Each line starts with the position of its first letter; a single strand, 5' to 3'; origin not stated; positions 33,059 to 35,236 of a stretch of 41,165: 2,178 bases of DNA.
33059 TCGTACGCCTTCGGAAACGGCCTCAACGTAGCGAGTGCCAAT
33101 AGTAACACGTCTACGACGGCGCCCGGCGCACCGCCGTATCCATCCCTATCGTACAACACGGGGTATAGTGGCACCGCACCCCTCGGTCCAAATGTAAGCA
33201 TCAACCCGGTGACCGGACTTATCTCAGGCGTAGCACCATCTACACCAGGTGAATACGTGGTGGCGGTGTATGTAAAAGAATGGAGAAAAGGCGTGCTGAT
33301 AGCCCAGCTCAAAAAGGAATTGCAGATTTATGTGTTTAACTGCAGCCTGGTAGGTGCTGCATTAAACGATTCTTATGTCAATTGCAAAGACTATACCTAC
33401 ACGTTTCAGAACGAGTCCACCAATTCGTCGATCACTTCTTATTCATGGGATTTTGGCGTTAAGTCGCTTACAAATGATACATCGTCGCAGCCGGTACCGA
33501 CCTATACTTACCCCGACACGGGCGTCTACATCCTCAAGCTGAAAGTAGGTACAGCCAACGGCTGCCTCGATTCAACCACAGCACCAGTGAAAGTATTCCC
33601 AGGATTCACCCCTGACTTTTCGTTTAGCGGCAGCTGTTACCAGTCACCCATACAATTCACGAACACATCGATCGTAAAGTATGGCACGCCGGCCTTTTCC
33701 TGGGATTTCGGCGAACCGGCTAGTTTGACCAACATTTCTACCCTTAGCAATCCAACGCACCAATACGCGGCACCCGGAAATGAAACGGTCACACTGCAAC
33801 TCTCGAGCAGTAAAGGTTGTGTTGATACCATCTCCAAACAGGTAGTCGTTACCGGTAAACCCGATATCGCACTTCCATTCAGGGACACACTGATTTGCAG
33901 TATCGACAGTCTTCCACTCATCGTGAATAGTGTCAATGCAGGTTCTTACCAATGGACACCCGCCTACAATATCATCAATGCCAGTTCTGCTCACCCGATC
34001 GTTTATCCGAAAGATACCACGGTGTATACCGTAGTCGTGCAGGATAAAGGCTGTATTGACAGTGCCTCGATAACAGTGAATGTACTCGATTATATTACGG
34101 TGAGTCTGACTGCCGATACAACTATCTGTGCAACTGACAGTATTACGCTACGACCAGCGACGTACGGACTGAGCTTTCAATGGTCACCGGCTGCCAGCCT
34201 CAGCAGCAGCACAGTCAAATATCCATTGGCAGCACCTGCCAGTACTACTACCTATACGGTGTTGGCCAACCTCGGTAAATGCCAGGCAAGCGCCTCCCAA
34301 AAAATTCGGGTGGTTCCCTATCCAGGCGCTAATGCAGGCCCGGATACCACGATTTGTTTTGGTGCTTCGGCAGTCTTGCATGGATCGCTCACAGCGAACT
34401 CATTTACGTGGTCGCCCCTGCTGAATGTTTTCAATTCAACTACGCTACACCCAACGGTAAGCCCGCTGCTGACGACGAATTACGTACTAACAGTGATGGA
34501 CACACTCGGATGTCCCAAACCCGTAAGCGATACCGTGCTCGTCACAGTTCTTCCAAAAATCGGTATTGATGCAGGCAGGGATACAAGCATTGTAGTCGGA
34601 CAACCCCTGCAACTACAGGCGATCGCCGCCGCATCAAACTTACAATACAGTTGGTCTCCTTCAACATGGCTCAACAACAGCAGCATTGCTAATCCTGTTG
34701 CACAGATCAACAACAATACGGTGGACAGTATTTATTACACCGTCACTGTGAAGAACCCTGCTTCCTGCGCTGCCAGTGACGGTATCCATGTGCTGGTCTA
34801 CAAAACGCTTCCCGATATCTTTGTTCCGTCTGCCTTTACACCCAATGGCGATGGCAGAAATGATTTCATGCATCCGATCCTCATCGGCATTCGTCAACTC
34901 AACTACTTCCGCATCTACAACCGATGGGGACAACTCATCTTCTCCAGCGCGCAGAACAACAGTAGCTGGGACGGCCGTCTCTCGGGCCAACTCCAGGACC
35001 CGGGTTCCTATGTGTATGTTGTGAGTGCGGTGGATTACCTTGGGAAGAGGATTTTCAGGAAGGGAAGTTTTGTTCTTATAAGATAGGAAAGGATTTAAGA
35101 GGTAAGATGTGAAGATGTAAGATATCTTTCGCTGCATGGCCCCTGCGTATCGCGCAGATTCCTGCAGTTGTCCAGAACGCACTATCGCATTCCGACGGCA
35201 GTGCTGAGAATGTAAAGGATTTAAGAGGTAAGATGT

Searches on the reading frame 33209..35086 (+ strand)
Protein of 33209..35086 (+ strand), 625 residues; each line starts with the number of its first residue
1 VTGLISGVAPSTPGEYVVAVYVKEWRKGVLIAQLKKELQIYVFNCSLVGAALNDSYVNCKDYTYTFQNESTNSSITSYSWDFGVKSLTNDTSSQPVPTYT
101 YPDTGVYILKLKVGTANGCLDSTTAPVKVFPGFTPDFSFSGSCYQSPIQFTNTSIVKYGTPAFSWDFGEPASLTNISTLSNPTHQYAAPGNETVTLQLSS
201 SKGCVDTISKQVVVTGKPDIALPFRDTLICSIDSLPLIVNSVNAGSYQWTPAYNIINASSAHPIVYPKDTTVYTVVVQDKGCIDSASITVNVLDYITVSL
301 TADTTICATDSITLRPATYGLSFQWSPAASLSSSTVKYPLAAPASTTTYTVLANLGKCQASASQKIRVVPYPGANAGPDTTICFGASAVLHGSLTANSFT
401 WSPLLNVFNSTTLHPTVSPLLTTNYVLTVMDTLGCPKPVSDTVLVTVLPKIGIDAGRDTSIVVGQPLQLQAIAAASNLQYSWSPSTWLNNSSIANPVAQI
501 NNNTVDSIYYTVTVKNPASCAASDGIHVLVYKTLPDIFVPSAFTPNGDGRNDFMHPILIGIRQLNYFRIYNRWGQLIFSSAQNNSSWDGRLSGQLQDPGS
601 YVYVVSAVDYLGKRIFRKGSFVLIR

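Call 33: search_protein_families(library=pfam, proteins=[window:33209-35086:+], max_evalue=0.001)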
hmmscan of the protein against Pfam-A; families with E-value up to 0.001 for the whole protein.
window:33209-35086:+ (625 aa): 5 families
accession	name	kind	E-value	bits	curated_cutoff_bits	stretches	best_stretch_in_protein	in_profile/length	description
PF18911.6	PKD_4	-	7.9e-16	58.3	27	2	65-125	23-81/85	PKD domain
PF13585.12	CHU_C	-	3.8e-14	53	27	1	538-607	2-72/86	CHU_C Type IX secretion signal domain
PF00801.26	PKD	-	4.8e-12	46.2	23.5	1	63-123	16-75/80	PKD domain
PF19081.6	Ig_7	-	1e-05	26.2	27.3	0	300-369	6-81/84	Ig-like domain CHU_C associated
PF22352.2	K319L-like_PKD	-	5.4e-05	23.5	27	0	70-127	21-82/84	K319L-like, PKD domain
